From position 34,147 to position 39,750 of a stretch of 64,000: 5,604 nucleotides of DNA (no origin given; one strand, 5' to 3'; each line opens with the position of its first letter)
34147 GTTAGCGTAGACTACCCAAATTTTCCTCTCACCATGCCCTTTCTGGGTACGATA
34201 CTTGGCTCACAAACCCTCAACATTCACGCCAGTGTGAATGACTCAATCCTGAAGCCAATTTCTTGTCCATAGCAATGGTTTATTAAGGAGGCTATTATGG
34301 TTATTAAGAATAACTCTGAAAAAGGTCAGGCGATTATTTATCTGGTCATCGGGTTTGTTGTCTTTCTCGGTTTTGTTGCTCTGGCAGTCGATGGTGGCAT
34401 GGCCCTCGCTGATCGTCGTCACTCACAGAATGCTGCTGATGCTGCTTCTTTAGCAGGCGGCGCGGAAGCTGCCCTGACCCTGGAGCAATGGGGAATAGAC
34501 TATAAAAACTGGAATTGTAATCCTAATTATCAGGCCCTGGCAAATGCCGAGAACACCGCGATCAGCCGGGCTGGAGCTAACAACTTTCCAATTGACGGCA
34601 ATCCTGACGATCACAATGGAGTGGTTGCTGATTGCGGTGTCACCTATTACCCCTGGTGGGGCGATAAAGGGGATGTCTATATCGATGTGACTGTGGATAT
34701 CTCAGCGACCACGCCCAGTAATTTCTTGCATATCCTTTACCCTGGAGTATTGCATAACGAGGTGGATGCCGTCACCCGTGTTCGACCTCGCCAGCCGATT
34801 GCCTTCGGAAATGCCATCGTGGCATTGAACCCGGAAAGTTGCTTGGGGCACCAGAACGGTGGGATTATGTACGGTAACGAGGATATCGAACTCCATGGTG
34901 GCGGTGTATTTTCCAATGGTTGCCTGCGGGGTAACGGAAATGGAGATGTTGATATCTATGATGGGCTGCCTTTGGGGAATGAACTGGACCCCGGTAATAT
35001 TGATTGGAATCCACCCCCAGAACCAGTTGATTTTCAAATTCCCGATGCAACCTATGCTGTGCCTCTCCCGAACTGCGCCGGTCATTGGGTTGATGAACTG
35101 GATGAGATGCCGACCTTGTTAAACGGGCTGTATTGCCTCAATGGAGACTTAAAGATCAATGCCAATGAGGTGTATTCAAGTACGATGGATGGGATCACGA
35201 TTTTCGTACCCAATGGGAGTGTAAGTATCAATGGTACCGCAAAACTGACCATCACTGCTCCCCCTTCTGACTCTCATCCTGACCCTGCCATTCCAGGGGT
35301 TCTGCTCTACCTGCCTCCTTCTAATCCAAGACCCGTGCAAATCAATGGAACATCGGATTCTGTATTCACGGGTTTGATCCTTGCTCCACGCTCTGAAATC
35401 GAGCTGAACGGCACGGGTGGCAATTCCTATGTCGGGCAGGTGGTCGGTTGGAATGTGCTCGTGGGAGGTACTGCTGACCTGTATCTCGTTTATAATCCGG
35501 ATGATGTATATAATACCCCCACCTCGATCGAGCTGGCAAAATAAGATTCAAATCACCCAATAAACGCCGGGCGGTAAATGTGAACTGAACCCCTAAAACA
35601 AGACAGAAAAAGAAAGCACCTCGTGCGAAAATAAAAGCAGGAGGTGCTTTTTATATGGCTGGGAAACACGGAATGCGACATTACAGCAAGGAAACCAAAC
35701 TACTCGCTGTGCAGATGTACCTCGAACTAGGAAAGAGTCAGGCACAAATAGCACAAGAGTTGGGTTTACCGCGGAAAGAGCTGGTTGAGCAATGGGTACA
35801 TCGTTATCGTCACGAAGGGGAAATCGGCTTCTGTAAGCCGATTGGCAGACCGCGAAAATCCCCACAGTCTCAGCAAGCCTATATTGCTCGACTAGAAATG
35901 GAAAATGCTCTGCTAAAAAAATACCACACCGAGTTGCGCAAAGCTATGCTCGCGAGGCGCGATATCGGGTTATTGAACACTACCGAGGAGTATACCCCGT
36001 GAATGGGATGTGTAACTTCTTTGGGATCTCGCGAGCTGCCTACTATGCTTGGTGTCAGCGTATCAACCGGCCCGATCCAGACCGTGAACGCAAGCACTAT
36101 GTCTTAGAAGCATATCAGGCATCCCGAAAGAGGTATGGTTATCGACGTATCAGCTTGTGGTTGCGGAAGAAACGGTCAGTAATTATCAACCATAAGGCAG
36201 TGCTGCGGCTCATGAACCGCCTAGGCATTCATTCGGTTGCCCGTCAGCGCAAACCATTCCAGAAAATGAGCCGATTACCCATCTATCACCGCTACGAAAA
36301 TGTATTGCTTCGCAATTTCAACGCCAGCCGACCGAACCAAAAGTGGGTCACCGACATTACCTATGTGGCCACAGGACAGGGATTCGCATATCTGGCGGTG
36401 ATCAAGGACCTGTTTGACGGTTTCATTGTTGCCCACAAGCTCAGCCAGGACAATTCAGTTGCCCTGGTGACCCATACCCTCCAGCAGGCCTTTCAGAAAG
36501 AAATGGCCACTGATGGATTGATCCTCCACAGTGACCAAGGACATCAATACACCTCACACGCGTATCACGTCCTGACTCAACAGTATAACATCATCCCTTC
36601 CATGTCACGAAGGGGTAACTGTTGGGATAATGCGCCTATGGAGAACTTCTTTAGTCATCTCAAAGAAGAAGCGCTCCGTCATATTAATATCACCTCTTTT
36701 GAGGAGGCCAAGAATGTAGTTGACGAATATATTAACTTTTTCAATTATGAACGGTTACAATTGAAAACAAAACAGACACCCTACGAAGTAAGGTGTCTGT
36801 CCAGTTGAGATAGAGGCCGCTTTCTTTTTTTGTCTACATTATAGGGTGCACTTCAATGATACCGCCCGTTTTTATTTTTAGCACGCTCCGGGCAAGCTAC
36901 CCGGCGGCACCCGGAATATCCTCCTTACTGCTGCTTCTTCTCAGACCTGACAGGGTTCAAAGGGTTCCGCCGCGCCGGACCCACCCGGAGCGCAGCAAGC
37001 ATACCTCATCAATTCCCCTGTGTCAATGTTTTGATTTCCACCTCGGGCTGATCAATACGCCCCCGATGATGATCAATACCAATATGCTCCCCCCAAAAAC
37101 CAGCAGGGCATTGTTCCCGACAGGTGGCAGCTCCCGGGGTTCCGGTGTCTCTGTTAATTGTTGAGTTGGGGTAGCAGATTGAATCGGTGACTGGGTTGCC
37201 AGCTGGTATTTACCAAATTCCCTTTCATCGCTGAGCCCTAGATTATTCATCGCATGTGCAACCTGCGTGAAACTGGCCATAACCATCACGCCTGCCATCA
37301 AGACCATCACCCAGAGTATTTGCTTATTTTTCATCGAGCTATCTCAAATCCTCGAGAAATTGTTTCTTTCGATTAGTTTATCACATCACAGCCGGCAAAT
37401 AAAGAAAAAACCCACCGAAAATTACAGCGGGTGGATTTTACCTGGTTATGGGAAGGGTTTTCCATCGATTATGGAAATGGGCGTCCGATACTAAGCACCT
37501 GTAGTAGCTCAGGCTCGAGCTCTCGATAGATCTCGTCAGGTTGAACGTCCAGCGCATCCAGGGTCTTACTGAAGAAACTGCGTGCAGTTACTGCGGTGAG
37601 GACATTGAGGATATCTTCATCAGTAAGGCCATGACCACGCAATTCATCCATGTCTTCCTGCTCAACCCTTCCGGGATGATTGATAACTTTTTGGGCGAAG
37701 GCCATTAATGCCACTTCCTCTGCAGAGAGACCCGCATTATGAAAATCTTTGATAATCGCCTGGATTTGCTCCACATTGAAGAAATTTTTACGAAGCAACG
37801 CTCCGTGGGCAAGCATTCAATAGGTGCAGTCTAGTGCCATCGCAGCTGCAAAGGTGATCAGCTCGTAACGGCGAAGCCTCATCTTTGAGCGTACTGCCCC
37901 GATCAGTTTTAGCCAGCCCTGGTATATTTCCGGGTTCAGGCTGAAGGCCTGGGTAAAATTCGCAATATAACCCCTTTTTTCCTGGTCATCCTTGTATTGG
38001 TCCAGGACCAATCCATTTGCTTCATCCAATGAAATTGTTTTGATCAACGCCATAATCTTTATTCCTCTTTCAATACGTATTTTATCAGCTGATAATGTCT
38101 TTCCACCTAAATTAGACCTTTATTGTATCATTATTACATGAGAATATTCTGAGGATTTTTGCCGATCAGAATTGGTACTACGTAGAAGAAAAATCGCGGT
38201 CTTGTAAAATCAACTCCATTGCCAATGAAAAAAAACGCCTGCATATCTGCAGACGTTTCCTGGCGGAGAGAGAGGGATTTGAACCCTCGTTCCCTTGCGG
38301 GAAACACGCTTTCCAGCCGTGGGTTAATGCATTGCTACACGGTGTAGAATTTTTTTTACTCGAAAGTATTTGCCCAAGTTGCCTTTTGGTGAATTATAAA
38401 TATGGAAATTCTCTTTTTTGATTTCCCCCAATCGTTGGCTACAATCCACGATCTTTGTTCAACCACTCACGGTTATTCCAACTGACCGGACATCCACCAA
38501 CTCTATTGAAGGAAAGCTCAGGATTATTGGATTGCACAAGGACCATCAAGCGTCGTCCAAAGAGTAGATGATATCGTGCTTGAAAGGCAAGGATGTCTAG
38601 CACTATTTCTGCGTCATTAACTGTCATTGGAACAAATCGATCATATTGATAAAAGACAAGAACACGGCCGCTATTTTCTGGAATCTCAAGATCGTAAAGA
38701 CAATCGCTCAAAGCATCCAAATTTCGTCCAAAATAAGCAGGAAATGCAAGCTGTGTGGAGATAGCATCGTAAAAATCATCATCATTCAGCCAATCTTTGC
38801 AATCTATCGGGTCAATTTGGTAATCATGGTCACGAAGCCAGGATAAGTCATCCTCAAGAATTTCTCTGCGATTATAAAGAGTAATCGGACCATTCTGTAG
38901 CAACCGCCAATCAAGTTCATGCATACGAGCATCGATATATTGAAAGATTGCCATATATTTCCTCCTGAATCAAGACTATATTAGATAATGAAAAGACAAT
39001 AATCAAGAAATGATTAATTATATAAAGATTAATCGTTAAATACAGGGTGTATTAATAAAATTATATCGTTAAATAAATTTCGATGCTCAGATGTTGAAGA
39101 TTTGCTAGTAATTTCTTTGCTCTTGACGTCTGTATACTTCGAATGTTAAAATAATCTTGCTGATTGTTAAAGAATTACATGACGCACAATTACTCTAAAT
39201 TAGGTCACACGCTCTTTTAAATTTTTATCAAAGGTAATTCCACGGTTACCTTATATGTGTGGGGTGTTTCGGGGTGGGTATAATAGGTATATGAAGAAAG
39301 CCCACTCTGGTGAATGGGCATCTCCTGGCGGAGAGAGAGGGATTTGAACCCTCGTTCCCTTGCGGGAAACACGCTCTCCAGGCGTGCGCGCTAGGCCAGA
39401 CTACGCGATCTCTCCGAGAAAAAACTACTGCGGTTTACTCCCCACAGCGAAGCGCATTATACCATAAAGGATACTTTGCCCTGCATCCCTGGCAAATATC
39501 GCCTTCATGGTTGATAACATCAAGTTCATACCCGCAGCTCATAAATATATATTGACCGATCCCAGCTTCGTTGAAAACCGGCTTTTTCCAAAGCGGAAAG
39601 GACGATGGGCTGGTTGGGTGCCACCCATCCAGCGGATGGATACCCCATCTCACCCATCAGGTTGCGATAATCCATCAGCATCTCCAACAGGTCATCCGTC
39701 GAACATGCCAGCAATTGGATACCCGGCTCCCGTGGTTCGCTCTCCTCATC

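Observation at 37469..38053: In-frame TGA at the second Cys of the CxxC motif in an AhpD/CMD-family gene: candidate selenoprotein split by ORF calling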

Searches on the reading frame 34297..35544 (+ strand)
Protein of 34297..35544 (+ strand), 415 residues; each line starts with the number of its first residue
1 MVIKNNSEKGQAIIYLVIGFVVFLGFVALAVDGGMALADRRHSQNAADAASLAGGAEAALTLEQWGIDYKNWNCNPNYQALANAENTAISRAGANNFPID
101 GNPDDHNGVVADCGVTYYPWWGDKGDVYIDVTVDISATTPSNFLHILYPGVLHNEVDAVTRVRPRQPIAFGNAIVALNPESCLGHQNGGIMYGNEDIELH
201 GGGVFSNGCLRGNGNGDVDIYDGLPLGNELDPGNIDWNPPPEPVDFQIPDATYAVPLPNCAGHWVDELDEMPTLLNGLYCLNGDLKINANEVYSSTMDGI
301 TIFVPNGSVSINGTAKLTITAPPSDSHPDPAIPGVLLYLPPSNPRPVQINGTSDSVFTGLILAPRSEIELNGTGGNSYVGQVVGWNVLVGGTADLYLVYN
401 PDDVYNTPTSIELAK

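Call 49: search_protein_families(library=pfam, proteins=[window:34297-35544:+], max_evalue=0.01)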
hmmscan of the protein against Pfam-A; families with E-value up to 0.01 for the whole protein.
window:34297-35544:+ (415 aa): 3 families
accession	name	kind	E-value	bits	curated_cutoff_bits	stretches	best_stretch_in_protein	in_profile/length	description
PF13400.11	Tad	-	3.7e-12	46.8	22.3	1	10-56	1-46/47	Putative Flp pilus-assembly TadE/G-like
PF23981.1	DUF7305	-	8.5e-07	29.5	27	0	266-321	37-91/185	Domain of unknown function (DUF7305)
PF07811.17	TadE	-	0.0049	17.4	22.9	1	10-50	1-41/43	TadE-like protein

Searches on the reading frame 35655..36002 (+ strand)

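Call 49: search_protein_families(library=pfam, proteins=[window:35655-36002:+], max_evalue=0.01)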
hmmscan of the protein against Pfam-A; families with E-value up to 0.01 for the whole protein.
window:35655-36002:+ (115 aa): 8 families
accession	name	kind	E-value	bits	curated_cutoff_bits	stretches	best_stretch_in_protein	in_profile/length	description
PF13518.12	HTH_28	-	3.7e-09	37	25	1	15-67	2-52/52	Helix-turn-helix domain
PF13384.12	HTH_23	-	6.6e-08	32.6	24.6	1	11-58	3-48/50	Homeodomain-like domain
PF01527.26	HTH_Tnp_1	-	5.7e-06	26.9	24.1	1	8-68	5-58/75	Transposase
PF13551.12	HTH_29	-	0.00014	22.3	28.1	1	16-68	2-55/64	Winged helix-turn helix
PF06056.18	Terminase_5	-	0.00026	21.3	20.3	1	14-56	2-42/58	Putative ATPase subunit of terminase (gpP-like)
PF13565.12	HTH_32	-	0.0023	18.9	33.7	1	44-81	2-41/73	Homeodomain-like domain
PF04218.19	CENP-B_N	-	0.0047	17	21.2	0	22-43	18-39/53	CENP-B N-terminal DNA-binding domain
PF08281.18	Sigma70_r4_2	-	0.0096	16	25.7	0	18-50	18-49/54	Sigma-70, region 4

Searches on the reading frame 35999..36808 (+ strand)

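Call 49: search_protein_families(library=pfam, proteins=[window:35999-36808:+], max_evalue=0.01)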
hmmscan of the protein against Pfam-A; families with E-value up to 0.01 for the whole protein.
window:35999-36808:+ (269 aa): 4 families
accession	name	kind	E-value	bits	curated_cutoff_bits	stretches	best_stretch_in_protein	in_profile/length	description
PF00665.32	rve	-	5.2e-26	91.3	32.6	1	110-208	2-102/102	Integrase core domain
PF13276.12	HTH_21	-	7.7e-14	52.1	28.1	1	30-85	5-60/60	HTH-like domain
PF13333.12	rve_2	-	8e-11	42.4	22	1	215-263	1-50/56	Integrase core domain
PF13683.12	rve_3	-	2.5e-06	27.6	26.5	1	198-252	3-57/67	Integrase core domain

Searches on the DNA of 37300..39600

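Call 6: search_rna_families(source=window, start=37300, end=39600, threshold=evalue, max_evalue=10, show_alignments=4)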
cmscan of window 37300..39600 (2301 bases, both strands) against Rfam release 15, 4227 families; matches with E-value up to 10: 17.
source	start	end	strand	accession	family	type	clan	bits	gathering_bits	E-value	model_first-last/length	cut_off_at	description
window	39329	39415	-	RF00005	tRNA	Gene; tRNA;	CL00001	53.1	29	5.1e-10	1-71/71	no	tRNA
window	38264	38308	+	RF04351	Plastid-psbl-rps4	Cis-reg;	-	32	68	0.00031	1-53/53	no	Plastid-psbl-rps4 3UTR RNA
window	39329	39373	+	RF04351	Plastid-psbl-rps4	Cis-reg;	-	32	68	0.00031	1-53/53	no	Plastid-psbl-rps4 3UTR RNA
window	38227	38320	-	RF02435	SpF41_sRNA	Gene; sRNA;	-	27.1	52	0.17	1-105/105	no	Streptococcus sRNA SpF41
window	37652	37731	+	RF01182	SNORD11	Gene; snRNA; snoRNA; CD-box;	CL00103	22.3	55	0.55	1-84/84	no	Small nucleolar RNA SNORD11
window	39328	39379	+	RF04354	Plastid-ycf2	Cis-reg;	-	20.9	65.7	0.39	1-75/75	no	Plastid-ycf2 5UTR RNA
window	37404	37473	-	RF04315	manA-II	Cis-reg;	-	19.4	100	3.1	1-147/147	no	manA_II ncRNA motif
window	38263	38314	+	RF04354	Plastid-ycf2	Cis-reg;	-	19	65.7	1.3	1-75/75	no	Plastid-ycf2 5UTR RNA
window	38255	38305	+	RF03524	mir-3174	Gene; miRNA;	-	18.3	100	2.3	1-87/87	no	mir-3174 microRNA precursor family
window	38407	38459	+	RF00110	RybB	Gene; sRNA;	-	16.3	40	4.3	1-79/79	no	RybB RNA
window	38952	39010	-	RF02218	ZNRD1-AS1_1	Gene; lncRNA;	-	16.1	50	3.8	1-68/68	no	ZNRD1 antisense RNA 1 conserved region 1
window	38227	38287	-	RF02676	Esr41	Gene; sRNA;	-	16.1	102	7.8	1-74/74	no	Enterohemorrhagic E. coli sRNA 41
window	39330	39379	-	RF01684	mascRNA-menRNA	Gene;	-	15.8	42.5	9.6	1-56/56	no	MALAT1-associated small cytoplasmic RNA/MEN beta RNA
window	37402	37477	-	RF02837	anti-hemB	Gene; sRNA;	-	15.5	49.5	2.2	1-81/81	no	Burkholderia RNA 7 (anti-hemB)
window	38227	38319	-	RF02501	Atu_C7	Gene; sRNA;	-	15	45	1.5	1-157/157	no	Rhizobiales sRNA Atu_C7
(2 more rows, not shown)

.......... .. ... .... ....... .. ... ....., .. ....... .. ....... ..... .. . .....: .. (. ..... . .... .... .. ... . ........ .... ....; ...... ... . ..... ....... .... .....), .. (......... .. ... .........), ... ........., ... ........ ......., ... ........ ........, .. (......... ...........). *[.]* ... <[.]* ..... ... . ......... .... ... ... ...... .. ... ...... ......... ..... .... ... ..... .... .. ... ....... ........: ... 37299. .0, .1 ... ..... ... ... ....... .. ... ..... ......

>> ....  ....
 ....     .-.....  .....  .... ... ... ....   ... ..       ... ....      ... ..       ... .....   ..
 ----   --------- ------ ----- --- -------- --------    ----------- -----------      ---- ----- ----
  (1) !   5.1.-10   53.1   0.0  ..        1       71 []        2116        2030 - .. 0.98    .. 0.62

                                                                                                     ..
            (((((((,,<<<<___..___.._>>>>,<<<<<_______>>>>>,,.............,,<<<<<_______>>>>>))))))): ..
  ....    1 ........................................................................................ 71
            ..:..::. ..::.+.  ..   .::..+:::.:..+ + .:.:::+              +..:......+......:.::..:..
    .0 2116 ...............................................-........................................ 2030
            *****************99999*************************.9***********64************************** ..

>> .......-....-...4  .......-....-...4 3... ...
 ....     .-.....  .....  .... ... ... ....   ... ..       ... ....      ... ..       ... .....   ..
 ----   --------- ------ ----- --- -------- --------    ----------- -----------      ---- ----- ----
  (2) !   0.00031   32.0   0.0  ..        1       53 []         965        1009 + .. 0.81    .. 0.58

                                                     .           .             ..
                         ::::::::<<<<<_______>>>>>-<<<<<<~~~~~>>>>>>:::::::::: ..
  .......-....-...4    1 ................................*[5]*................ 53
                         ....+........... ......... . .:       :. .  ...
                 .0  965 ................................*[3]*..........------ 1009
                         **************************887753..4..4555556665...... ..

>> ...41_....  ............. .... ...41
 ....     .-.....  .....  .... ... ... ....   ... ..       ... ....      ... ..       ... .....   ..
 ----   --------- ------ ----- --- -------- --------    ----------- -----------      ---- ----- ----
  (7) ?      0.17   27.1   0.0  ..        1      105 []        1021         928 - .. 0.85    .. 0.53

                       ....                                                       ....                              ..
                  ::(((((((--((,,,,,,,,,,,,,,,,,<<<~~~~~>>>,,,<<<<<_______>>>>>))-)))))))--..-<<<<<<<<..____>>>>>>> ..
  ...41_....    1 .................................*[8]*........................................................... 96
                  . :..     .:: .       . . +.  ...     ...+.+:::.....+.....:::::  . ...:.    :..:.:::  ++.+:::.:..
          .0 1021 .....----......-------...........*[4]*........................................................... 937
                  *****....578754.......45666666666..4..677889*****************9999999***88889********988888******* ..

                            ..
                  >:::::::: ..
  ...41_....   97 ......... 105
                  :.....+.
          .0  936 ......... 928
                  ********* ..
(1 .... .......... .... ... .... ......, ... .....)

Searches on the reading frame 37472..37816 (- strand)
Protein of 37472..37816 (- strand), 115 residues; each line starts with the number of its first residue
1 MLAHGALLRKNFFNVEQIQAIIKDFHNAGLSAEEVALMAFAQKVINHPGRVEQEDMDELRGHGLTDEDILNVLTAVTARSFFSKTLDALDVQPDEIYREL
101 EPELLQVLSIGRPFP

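Call 7: search_protein_families(library=pfam, proteins=[window:37472-37816:-], max_evalue=1)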
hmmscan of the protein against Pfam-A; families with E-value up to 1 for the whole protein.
seq(115 aa): 1 family
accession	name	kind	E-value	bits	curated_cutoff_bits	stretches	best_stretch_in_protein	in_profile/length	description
PF02627.25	CMD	-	0.0071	16.8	23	1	26-91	16-81/84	Carboxymuconolactone decarboxylase family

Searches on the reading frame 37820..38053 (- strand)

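Call 7: search_protein_families(library=pfam, proteins=[window:37820-38053:-], max_evalue=1)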
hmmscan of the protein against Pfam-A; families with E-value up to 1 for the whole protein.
seq(78 aa): 1 family
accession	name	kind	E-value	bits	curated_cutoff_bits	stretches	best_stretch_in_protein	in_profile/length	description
PF02627.25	CMD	-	0.012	16.1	23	1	41-78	1-40/84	Carboxymuconolactone decarboxylase family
